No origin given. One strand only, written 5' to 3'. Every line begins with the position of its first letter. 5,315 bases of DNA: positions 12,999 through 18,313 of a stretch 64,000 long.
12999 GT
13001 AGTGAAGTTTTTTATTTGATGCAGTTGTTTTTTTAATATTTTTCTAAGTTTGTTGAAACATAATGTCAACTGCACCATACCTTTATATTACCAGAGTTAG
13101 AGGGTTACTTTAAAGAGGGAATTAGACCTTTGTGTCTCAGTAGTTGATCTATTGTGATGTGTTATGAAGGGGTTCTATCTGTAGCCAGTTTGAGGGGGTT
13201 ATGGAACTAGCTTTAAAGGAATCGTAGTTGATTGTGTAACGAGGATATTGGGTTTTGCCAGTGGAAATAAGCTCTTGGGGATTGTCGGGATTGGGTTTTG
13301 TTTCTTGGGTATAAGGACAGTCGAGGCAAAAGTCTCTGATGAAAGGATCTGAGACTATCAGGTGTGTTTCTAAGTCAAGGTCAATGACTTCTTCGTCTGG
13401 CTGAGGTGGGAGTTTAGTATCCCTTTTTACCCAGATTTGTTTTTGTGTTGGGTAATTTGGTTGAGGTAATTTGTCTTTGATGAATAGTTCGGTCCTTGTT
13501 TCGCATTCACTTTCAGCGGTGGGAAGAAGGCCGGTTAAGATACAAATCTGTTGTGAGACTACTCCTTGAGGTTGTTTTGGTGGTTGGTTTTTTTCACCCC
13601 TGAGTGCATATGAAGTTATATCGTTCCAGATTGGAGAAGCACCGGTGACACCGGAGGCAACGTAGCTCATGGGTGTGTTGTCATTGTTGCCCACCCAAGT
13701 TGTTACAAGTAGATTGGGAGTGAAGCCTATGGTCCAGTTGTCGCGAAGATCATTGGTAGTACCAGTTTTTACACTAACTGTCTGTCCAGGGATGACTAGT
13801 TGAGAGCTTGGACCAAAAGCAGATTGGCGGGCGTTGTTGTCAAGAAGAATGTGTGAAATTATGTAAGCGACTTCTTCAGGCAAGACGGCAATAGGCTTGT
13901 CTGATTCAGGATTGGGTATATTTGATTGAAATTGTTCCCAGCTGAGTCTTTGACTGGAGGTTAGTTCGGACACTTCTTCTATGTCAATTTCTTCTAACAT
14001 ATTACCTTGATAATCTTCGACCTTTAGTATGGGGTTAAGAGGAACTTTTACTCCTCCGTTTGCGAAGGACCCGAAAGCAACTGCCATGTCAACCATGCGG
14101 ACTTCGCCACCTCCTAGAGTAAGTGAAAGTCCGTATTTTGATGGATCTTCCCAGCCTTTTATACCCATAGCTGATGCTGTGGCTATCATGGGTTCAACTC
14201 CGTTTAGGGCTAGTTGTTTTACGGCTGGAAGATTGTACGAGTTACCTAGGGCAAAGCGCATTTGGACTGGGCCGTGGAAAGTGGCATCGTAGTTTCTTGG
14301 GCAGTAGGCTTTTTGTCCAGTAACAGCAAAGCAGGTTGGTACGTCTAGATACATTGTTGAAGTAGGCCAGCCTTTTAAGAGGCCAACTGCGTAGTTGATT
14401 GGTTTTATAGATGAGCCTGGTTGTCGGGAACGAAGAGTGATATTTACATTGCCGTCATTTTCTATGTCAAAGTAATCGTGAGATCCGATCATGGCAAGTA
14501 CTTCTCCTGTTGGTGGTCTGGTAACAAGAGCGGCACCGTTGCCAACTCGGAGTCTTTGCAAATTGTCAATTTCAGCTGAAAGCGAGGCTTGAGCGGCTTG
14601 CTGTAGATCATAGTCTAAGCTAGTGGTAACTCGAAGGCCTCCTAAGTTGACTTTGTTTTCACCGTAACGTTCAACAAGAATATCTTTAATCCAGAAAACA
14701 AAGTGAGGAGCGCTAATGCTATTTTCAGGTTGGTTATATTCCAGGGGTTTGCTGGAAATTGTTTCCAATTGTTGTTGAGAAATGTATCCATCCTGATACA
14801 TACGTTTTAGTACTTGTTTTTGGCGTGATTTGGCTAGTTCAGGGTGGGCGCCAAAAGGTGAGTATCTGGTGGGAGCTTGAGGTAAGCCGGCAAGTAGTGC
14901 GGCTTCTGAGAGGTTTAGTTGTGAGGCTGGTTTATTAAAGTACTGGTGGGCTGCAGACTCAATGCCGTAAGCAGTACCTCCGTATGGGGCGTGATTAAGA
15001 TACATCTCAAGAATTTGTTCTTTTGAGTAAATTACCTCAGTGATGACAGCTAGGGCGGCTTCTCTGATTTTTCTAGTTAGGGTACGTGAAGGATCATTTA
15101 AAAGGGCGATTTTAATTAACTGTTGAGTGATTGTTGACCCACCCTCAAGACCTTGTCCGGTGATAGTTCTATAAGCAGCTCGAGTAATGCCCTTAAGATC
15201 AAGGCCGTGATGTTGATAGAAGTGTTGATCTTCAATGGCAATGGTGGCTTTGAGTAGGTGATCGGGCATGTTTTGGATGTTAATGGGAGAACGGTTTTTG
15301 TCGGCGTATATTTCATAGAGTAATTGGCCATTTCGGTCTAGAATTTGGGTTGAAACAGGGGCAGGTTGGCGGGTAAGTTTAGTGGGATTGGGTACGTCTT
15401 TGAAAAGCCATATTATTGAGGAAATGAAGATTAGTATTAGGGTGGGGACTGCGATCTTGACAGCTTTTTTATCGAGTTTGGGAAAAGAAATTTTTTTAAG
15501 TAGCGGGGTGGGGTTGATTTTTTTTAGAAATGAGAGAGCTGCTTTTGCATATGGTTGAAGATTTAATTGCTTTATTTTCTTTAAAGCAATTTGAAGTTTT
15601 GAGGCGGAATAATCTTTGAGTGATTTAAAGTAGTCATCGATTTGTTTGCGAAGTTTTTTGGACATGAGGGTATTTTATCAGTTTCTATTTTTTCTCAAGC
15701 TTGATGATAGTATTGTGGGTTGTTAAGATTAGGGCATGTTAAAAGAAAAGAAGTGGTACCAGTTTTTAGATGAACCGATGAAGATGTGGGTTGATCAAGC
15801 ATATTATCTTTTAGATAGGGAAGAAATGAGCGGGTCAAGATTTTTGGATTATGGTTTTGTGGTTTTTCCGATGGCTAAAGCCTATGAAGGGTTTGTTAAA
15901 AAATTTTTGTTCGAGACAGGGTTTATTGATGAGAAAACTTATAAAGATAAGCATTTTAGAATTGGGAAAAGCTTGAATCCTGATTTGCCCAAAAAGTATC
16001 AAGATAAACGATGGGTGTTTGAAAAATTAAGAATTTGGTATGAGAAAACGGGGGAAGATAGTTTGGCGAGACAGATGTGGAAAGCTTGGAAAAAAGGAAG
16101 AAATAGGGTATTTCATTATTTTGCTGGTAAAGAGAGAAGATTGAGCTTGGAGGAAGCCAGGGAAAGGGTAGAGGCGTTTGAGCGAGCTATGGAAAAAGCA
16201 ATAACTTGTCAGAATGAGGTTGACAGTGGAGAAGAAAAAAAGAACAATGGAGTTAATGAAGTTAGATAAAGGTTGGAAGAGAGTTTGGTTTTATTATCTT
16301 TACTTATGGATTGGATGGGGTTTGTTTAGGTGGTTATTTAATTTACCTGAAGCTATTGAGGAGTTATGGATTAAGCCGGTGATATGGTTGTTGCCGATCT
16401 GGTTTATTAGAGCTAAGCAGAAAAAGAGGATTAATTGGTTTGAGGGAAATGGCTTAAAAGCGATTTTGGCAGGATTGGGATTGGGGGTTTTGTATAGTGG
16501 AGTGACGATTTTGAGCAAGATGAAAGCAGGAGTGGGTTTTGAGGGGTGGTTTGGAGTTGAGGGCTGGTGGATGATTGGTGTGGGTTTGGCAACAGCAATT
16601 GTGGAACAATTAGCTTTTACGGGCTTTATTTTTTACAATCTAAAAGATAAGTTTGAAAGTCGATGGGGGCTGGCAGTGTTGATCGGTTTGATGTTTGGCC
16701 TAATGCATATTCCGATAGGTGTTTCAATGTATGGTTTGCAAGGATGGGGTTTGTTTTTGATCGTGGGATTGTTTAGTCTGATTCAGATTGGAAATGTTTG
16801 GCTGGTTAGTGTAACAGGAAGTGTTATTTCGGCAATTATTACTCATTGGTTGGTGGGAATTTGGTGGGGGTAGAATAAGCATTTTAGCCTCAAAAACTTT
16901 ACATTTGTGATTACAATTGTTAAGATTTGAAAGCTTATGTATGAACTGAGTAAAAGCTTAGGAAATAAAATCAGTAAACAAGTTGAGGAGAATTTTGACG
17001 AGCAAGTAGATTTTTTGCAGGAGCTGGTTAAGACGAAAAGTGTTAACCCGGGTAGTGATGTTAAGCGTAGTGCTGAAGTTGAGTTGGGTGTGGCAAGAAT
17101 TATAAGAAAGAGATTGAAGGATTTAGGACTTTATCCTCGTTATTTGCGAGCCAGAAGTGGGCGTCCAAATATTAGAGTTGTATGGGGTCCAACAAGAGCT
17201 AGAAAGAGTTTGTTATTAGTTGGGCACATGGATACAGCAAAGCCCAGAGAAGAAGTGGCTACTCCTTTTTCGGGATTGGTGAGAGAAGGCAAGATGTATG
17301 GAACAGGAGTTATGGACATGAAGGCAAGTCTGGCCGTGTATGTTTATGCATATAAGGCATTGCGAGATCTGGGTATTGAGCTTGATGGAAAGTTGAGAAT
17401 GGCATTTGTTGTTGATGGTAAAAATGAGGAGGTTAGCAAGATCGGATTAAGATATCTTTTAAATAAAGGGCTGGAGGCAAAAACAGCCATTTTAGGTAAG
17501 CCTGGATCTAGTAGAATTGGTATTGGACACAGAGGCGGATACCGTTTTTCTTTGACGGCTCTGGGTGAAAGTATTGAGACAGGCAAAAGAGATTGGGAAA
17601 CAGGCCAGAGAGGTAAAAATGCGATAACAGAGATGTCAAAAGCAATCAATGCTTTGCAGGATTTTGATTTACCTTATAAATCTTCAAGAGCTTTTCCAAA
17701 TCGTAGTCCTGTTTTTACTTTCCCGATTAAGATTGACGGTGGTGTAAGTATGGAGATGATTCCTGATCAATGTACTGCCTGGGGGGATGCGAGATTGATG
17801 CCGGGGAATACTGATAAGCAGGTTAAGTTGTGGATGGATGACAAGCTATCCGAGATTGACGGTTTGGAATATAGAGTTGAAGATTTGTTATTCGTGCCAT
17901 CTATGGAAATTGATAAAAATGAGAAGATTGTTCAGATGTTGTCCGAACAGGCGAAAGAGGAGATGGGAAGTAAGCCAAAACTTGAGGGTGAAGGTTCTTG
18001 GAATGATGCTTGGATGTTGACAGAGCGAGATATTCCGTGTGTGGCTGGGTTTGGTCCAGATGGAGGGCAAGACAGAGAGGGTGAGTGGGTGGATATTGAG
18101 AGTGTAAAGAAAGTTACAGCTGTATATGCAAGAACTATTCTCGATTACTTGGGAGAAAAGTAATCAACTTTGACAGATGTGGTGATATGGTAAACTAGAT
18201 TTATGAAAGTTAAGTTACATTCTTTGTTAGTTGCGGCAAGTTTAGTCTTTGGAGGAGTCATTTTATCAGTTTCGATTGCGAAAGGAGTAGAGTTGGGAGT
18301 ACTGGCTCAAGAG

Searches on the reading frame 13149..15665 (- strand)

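Call 88: search_protein_families(library=pfam, proteins=[window:13149-15665:-], max_evalue=0.000001)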
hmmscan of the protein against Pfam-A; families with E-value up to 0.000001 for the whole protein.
window:13149-15665:- (838 aa): 2 families
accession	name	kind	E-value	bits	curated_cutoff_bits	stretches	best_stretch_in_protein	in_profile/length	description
PF00912.28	Transgly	-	6e-62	208.6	27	1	113-289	2-177/178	Transglycosylase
PF00905.27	Transpeptidase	-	2.5e-08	33.9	22.1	1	377-651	1-268/299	Penicillin binding protein transpeptidase domain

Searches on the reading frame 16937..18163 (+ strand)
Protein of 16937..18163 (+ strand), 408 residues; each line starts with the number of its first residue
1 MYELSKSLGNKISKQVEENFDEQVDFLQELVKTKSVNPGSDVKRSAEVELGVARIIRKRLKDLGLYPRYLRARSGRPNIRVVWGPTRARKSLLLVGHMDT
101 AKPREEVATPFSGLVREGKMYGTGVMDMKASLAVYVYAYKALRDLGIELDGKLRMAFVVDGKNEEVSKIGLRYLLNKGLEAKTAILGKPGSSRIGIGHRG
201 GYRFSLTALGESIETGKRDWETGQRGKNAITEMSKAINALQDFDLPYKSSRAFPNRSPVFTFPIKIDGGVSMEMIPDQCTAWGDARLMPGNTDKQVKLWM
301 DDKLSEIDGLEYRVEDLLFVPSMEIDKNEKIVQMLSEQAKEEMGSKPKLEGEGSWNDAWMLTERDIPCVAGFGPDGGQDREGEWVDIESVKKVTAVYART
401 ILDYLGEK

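Call 87: search_protein_families(library=pfam, proteins=[window:16937-18163:+], max_evalue=1e-8)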
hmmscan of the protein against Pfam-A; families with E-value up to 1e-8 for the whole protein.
window:16937-18163:+ (408 aa): 2 families
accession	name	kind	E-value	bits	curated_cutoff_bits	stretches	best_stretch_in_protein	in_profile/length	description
PF01546.33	Peptidase_M20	-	3.5e-28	99.4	24.6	1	93-402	1-205/206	Peptidase family M20/M25/M40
PF07687.19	M20_dimer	-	1.8e-09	37.9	21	1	223-306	23-101/107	Peptidase dimerisation domain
